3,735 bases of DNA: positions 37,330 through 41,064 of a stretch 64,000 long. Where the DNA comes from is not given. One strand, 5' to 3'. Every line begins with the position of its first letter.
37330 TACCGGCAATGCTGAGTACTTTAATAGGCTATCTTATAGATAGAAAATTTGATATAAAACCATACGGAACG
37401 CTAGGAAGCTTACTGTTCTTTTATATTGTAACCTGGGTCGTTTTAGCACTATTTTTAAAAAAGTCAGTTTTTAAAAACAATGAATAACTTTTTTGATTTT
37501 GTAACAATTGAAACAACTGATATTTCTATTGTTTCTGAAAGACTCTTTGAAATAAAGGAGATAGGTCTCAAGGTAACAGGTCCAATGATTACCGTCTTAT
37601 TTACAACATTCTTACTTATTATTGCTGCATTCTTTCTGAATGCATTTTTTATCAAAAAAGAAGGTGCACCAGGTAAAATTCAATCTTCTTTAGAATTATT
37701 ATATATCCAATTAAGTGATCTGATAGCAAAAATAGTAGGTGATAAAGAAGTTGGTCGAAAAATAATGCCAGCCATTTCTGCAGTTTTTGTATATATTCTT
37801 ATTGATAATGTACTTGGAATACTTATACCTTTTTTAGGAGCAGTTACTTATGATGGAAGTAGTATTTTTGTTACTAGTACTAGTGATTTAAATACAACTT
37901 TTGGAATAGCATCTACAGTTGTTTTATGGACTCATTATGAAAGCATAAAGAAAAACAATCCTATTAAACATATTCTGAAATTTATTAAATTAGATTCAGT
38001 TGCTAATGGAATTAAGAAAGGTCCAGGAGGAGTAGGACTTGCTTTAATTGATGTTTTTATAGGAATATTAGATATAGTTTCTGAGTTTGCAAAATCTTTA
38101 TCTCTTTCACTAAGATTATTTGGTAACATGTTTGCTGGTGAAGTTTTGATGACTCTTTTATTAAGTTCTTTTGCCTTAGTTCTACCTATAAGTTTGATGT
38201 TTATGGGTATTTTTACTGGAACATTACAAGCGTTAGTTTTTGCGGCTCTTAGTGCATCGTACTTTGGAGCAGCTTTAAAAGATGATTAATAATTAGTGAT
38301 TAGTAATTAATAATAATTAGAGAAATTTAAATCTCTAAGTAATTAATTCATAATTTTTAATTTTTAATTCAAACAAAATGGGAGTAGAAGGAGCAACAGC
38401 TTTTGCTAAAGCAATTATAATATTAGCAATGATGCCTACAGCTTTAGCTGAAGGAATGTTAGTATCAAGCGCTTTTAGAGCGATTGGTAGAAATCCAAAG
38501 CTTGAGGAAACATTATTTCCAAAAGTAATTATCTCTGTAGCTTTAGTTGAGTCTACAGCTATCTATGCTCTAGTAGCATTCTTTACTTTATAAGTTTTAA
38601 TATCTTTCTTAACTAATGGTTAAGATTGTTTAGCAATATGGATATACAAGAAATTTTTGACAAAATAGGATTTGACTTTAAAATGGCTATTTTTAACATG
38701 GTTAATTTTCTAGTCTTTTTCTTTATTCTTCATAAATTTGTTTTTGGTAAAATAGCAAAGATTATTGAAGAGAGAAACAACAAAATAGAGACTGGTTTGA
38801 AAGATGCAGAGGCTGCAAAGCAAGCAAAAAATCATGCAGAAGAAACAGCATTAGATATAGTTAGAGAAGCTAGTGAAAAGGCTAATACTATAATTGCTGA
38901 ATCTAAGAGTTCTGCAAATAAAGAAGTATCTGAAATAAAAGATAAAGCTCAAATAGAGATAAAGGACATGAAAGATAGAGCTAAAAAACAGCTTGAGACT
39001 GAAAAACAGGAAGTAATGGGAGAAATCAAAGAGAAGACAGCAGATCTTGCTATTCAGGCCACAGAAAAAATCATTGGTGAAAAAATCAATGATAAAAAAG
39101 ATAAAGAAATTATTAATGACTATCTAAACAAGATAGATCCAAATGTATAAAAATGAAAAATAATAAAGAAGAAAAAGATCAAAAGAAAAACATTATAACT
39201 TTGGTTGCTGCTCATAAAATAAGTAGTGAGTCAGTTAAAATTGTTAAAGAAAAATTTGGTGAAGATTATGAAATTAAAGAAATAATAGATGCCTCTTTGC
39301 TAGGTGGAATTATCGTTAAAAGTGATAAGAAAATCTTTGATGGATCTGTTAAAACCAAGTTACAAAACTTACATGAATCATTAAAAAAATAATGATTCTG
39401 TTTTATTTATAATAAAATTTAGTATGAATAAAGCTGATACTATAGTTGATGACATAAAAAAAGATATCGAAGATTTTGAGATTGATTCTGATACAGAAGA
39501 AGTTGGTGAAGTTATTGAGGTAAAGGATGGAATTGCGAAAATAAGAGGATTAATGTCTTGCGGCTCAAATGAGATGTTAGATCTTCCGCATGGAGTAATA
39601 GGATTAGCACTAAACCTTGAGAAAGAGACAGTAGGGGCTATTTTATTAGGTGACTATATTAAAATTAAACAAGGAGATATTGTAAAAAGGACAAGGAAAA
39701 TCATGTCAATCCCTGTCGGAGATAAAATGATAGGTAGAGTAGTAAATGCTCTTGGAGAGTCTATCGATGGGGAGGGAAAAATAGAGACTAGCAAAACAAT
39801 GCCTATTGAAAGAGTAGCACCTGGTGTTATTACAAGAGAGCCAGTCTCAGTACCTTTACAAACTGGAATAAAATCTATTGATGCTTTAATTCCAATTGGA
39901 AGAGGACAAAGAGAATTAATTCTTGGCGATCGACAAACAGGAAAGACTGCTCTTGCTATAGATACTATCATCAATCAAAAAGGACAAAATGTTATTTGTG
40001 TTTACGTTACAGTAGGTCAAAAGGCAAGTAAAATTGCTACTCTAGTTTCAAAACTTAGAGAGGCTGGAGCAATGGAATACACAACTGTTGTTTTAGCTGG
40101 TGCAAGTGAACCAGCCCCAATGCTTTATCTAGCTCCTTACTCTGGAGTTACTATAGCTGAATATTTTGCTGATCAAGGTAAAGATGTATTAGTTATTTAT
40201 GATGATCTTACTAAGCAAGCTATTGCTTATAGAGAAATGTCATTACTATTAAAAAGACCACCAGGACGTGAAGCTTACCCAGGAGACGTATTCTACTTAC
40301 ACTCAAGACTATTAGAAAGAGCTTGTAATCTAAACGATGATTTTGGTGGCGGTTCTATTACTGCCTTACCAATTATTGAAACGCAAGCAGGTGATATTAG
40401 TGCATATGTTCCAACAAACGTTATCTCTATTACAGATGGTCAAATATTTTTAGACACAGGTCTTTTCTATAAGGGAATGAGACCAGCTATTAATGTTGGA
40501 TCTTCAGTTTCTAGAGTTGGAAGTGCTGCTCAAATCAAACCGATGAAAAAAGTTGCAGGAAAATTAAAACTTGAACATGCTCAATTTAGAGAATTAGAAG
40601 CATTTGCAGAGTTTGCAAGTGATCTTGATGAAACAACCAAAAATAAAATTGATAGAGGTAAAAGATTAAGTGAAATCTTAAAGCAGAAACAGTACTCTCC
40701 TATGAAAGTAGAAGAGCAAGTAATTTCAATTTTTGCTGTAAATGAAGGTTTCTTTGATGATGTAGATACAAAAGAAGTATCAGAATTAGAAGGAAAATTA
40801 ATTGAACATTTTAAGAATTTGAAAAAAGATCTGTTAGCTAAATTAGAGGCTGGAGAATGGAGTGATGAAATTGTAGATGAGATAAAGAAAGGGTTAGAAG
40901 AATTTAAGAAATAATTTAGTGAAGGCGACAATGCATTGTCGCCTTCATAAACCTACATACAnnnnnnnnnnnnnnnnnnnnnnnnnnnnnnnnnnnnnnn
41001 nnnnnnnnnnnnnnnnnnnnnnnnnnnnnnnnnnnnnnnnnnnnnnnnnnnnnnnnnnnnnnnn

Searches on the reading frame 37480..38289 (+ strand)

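Call 9: search_protein_families(library=pfam, proteins=[window:37480-38289:+], max_evalue=0.001)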
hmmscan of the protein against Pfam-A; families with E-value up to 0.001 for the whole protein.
window:37480-38289:+ (269 aa): 1 family
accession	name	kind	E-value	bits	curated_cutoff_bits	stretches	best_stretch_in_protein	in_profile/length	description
PF00119.25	ATP-synt_A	-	3e-37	129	33.9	1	41-262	5-216/217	ATP synthase A chain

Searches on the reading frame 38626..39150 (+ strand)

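Call 10: search_protein_families(library=pfam, proteins=[window:38626-39150:+], max_evalue=0.001)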
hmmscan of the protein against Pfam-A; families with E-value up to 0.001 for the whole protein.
window:38626-39150:+ (174 aa): 2 families
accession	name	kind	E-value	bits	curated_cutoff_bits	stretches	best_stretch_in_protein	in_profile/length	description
PF00430.23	ATP-synt_B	-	2.7e-24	86.2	28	1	22-150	3-131/132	ATP synthase B/B' CF(0)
PF01991.23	vATP-synt_E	-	0.00013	21.9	24.2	1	78-158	2-82/199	ATP synthase (E/31 kDa) subunit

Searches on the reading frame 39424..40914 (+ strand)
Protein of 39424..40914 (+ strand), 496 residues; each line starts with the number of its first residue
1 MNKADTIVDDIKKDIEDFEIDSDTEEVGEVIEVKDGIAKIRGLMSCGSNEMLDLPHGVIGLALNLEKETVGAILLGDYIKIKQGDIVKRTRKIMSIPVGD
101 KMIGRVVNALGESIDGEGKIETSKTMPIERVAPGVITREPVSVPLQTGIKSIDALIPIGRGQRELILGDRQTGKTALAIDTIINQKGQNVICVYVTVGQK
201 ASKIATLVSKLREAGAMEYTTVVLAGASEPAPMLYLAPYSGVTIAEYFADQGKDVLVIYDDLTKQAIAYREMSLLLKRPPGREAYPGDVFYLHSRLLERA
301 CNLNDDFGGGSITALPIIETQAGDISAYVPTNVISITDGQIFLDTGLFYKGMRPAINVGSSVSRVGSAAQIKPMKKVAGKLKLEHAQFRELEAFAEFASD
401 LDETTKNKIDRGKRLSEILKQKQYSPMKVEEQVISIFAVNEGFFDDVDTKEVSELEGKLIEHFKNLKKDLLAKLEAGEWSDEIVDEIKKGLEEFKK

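Call 10: search_protein_families(library=pfam, proteins=[window:39424-40914:+], max_evalue=0.001)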
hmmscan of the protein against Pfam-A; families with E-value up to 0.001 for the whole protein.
window:39424-40914:+ (496 aa): 4 families
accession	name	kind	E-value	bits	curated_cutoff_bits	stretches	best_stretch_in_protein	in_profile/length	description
PF00006.31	ATP-synt_ab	-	6.6e-85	284.5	29.5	1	148-363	1-213/213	ATP synthase alpha/beta family, nucleotide-binding domain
PF00306.32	ATP-synt_ab_C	-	7.2e-45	152.8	27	1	370-494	1-126/126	ATP synthase alpha/beta chain, C terminal domain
PF02874.29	ATP-synt_ab_N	-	8.6e-12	45.8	20.9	1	24-90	2-68/69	ATP synthase alpha/beta family, beta-barrel domain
PF06745.19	ATPase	-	2.9e-05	24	26.6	1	146-206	2-65/231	KaiC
